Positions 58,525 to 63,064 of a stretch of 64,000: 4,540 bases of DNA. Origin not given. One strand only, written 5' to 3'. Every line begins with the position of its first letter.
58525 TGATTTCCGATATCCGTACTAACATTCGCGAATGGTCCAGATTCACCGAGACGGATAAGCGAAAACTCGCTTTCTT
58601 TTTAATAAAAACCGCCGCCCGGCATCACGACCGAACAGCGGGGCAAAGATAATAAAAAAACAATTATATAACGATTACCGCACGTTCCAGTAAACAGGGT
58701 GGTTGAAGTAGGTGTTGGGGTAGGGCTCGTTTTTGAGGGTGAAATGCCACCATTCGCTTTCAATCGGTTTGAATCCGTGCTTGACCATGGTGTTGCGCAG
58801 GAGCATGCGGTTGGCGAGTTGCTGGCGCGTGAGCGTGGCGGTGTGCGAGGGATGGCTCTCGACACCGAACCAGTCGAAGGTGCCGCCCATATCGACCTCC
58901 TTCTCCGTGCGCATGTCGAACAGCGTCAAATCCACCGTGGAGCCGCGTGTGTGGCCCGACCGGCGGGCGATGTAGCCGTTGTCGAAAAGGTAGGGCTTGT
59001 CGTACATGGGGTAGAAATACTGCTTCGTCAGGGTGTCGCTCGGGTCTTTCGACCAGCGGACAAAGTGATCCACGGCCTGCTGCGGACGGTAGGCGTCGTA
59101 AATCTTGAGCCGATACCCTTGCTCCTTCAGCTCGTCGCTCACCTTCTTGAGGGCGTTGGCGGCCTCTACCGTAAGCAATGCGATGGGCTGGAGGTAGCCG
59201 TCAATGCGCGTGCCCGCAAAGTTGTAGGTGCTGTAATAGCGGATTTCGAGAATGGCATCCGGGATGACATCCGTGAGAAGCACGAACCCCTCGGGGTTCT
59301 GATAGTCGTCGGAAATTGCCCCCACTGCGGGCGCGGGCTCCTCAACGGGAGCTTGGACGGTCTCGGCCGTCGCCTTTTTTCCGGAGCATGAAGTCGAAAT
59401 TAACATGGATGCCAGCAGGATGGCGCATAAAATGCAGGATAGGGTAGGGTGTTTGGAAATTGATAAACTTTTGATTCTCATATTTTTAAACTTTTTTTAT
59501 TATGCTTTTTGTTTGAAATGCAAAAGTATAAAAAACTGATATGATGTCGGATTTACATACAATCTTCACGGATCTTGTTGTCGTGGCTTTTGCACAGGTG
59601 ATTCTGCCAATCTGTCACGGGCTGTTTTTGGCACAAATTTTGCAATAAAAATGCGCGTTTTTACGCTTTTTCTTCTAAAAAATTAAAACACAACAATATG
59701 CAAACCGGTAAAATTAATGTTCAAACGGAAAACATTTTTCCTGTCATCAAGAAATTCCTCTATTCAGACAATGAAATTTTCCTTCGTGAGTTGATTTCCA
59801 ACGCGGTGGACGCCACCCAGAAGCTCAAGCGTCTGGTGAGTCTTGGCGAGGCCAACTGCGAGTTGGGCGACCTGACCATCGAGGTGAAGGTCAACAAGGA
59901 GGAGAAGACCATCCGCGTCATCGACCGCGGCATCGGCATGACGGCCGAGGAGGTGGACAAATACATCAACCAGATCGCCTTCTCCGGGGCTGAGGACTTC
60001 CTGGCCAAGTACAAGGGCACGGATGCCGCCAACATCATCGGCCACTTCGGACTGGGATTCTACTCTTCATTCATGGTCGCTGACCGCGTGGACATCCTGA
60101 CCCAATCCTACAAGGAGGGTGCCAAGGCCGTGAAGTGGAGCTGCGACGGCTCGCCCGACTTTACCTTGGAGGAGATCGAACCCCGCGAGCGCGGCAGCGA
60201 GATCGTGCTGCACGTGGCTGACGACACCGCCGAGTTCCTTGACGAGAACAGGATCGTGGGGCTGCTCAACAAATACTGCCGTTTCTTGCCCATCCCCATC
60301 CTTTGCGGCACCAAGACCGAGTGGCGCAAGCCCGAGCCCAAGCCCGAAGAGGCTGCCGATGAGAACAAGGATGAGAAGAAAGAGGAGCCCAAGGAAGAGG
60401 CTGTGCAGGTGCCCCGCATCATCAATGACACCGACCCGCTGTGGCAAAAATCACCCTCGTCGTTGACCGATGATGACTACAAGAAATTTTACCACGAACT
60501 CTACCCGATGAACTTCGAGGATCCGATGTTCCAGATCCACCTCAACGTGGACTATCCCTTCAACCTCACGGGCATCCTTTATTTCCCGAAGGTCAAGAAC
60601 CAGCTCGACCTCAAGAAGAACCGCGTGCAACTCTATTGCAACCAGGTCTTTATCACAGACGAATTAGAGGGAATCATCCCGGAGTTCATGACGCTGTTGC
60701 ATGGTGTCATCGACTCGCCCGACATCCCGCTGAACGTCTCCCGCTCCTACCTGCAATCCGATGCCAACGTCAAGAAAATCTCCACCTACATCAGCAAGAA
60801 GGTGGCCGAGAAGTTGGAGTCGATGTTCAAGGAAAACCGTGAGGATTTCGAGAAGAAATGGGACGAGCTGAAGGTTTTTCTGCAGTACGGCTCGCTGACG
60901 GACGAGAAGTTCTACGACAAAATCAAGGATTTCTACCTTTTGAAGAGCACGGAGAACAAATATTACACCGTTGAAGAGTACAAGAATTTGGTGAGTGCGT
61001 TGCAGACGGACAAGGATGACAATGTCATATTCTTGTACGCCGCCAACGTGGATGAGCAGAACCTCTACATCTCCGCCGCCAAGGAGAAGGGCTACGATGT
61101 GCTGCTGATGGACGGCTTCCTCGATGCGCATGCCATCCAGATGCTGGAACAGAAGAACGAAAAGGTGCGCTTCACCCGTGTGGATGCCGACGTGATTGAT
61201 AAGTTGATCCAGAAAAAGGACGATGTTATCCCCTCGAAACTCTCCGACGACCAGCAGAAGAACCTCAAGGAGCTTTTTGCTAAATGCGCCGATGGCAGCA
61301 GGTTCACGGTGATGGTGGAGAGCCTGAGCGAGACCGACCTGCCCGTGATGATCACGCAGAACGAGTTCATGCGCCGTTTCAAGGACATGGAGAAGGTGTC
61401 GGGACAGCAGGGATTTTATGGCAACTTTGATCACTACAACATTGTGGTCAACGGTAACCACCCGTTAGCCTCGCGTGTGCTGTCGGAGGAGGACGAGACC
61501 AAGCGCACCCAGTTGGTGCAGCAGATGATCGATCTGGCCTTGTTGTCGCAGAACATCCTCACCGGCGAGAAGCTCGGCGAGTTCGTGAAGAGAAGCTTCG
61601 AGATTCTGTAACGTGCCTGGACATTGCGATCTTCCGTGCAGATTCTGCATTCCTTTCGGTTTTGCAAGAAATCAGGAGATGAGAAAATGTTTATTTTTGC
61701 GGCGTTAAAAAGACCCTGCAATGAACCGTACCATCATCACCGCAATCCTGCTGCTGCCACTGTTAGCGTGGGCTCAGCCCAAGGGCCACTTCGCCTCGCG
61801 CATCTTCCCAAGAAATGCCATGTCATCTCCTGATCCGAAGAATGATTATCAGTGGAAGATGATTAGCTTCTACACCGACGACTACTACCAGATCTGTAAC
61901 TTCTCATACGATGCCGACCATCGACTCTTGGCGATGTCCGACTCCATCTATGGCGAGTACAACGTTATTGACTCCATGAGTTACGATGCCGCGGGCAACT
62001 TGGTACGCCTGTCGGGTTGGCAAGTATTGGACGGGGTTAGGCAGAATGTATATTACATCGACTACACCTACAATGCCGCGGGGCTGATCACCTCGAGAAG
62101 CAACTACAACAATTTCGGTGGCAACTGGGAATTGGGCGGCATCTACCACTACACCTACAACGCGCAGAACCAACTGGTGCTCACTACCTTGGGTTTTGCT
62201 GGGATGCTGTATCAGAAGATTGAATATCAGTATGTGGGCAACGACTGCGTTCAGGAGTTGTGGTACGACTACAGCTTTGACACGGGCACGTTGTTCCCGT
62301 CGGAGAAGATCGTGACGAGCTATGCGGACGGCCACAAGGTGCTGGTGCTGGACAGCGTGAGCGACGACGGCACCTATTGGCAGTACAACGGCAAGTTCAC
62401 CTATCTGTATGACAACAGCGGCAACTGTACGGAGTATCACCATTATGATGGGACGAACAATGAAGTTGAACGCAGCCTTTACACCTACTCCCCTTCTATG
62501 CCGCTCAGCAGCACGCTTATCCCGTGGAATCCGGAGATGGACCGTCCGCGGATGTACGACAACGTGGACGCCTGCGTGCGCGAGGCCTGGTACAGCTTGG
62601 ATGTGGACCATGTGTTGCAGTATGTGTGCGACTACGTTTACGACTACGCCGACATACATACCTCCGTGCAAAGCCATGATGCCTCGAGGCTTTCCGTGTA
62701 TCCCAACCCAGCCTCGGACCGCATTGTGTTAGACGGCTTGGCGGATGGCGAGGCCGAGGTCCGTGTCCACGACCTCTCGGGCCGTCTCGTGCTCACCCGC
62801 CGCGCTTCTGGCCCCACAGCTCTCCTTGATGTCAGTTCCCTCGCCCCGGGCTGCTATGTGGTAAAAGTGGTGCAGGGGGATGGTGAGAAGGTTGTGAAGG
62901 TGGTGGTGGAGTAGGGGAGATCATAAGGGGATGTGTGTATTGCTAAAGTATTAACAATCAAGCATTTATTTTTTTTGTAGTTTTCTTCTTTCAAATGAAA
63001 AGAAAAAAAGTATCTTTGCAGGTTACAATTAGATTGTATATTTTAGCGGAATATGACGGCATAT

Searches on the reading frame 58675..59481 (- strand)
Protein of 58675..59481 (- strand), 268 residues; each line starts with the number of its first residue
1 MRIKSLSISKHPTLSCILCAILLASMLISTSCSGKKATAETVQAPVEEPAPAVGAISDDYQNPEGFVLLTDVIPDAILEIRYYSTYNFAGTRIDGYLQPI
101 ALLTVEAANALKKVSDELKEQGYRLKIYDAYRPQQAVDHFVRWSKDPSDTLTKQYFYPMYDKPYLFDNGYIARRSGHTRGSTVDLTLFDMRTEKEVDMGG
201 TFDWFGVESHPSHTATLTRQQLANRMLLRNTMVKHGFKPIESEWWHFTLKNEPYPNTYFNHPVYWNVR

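Call 5: search_protein_families(library=pfam, proteins=[window:58675-59481:-], max_evalue=0.01)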
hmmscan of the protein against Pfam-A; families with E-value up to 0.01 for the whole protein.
window:58675-59481:- (268 aa): 1 family
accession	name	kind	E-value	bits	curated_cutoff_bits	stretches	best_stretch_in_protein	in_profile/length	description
PF01427.22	Peptidase_M15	-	3.7e-40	138.3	27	1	65-263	4-198/199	D-ala-D-ala dipeptidase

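Call 9: find_encoding_contigs(protein=window:58675-59481:-, flank=10000, max_places=10)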
Protein window:58675-59481:- (268 aa): 6 contigs read that carry it; 2 places shown.
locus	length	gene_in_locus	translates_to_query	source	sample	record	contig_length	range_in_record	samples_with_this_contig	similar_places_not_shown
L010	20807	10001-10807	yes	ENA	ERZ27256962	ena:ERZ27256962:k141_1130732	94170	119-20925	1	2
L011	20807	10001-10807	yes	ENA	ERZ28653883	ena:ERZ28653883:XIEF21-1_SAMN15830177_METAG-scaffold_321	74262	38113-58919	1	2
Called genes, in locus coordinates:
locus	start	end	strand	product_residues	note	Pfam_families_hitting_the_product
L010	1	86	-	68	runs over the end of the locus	?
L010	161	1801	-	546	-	-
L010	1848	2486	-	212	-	-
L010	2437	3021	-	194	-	-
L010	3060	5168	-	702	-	PF13589:HATPase_c_3, PF02518:HATPase_c, PF14501:HATPase_c_5 (weak)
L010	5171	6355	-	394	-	PF00145:DNA_methylase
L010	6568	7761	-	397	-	PF05593:RHS_repeat (faint), PF18962:Por_Secre_tail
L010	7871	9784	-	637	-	PF02518:HATPase_c (weak), PF13589:HATPase_c_3, PF00183:HSP90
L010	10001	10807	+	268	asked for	PF01427:Peptidase_M15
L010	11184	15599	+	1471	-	PF01098:FTSW_RODA_SPOVE, PF00905:Transpeptidase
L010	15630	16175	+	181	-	-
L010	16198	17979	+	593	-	PF00069:Pkinase, PF07714:PK_Tyr_Ser-Thr (weak), PF00069:Pkinase, PF07714:PK_Tyr_Ser-Thr, PF16808:PKcGMP_CC (faint)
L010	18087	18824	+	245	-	-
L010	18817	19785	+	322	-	-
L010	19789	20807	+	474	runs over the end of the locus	PF00481:PP2C (faint), PF13672:PP2C_2, PF07228:SpoIIE (faint)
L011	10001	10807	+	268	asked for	PF01427:Peptidase_M15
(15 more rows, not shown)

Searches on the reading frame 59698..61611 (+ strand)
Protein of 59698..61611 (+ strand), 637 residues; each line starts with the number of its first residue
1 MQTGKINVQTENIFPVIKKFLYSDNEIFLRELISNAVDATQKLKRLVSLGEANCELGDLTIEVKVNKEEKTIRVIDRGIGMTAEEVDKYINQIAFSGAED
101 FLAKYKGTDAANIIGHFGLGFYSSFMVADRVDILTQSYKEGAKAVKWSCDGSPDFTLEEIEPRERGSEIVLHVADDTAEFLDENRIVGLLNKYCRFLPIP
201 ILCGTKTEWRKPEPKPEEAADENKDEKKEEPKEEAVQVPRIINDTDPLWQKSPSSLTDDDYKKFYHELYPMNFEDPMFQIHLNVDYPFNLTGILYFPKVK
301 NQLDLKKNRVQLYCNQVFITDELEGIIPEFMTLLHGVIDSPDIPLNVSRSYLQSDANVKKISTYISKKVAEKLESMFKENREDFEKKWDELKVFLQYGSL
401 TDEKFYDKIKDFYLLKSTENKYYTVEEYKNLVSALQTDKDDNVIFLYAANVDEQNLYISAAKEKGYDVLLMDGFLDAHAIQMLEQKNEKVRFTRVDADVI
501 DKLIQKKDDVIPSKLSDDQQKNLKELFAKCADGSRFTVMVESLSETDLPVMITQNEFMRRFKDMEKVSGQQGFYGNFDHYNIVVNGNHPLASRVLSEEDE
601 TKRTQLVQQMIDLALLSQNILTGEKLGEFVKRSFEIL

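Call 5: search_protein_families(library=pfam, proteins=[window:59698-61611:+], max_evalue=0.01)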
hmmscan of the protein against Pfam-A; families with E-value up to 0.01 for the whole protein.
window:59698-61611:+ (637 aa): 3 families
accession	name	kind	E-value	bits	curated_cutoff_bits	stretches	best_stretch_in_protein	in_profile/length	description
PF00183.23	HSP90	-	5.2e-50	171.3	24.4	1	179-617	1-467/518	Hsp90 protein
PF13589.12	HATPase_c_3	-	1.9e-10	41.3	25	1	28-139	6-96/137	Histidine kinase-, DNA gyrase B-, and HSP90-like ATPase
PF02518.31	HATPase_c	-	1.2e-06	29.4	26.4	1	29-129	10-85/111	Histidine kinase-, DNA gyrase B-, and HSP90-like ATPase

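Call 12: find_related_loci(query=window:59698-61611:+, collection=genome_contigs, flank=10000)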
Query window:59698-61611:+ (637 aa) in genome_contigs; peptide patterns used: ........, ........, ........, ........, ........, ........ (x = any residue, [..] = any of these).
600 stretches matched a pattern (row limit reached: there are more); 592 encode a relative of the query (tblastn E <= 1e-3); the best 80 are kept; 80 distinct loci.
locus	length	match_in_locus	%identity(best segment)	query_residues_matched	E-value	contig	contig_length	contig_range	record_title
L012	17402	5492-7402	94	1-637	0e+0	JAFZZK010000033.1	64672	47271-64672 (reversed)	MAG: Bacteroidales bacterium isolate RGIG8237 Water_buffalos_Rumen-5__c1581812, whole genome shotgun sequence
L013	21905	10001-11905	86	1-637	0e+0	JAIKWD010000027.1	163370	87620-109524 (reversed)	MAG: Bacteroidales bacterium isolate RUI419 k141_16284757_flag=0_multi=17.9978_len=163370, whole genome shotgun sequence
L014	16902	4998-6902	82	1-637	0e+0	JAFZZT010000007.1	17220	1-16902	MAG: Bacteroidales bacterium isolate RGIG8246 Water_buffalos_Rumen-5__c139446, whole genome shotgun sequence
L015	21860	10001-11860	71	1-637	0e+0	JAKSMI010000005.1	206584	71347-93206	MAG: Bacteroidales bacterium isolate Horse_feces121 MAG121_5, whole genome shotgun sequence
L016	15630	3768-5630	69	1-637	0e+0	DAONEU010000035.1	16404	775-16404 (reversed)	MAG TPA_asm: Bacteroidales bacterium isolate AMR_MDS_3861 NODE_3753_length_16404_cov_19.652762, whole genome shotgun seq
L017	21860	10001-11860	69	1-637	0e+0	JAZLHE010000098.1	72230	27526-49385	MAG: Bacteroidales bacterium isolate T1900044986_TA20190048.MAGScoT_cleanbin_000011 SGB_4162_k141_1015855, whole genome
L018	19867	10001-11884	68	1-637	0e+0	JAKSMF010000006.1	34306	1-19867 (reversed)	MAG: Bacteroidales bacterium isolate Horse_feces118 MAG118_6, whole genome shotgun sequence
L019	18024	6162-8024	66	1-637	0e+0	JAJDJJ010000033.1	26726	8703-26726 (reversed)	Bacteroidales bacterium OttesenSCG-928-B11 AH-928-B11_NODE_33, whole genome shotgun sequence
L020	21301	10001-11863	61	1-637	0e+0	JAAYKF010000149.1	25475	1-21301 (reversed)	MAG: Bacteroidales bacterium isolate AS10tlH2TH_384 295353_AS10, whole genome shotgun sequence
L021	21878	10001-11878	69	1-637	0e+0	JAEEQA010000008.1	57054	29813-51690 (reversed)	MAG: Bacteroidales bacterium isolate Tb.RUG.324 NODE_1551_length_57054_cov_1.415602, whole genome shotgun sequence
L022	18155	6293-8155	65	1-637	0e+0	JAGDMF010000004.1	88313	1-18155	MAG: Bacteroidetes bacterium isolate CTSoil_032 scaffold_53, whole genome shotgun sequence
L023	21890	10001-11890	60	4-637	0e+0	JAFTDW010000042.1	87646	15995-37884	MAG: Bacteroidales bacterium isolate RGIG3729 Goat_Rumen.Co__c2229409, whole genome shotgun sequence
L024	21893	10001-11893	61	1-637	0e+0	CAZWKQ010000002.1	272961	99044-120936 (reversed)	MAG TPA_asm: uncultured Bacteroides sp. isolate binchicken_co20_288 genome assembly, contig: NODE_66_length_272961_cov_1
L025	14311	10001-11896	61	1-637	0e+0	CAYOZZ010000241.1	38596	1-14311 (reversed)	MAG TPA_asm: uncultured Bacteroidales bacterium isolate binchicken_co219_44 genome assembly, contig: k141_135727, whole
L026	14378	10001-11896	60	1-637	0e+0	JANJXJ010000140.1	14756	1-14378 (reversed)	MAG: Lentimicrobium sp. isolate RS341_metabat.bin.32 RS341_k141_30339, whole genome shotgun sequence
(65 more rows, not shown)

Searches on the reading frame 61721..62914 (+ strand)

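Call 86: search_protein_families(library=pfam, proteins=[window:61721-62914:+], max_evalue=0.1)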
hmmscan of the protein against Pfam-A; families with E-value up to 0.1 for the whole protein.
window:61721-62914:+ (397 aa): 2 families
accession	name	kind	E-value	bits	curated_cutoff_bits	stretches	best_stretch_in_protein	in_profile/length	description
PF18962.6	Por_Secre_tail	-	1.3e-11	45.1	27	1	326-396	1-75/75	Secretion system C-terminal sorting domain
PF05593.20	RHS_repeat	-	3.4e-07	30.9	22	1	88-126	1-31/38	RHS Repeat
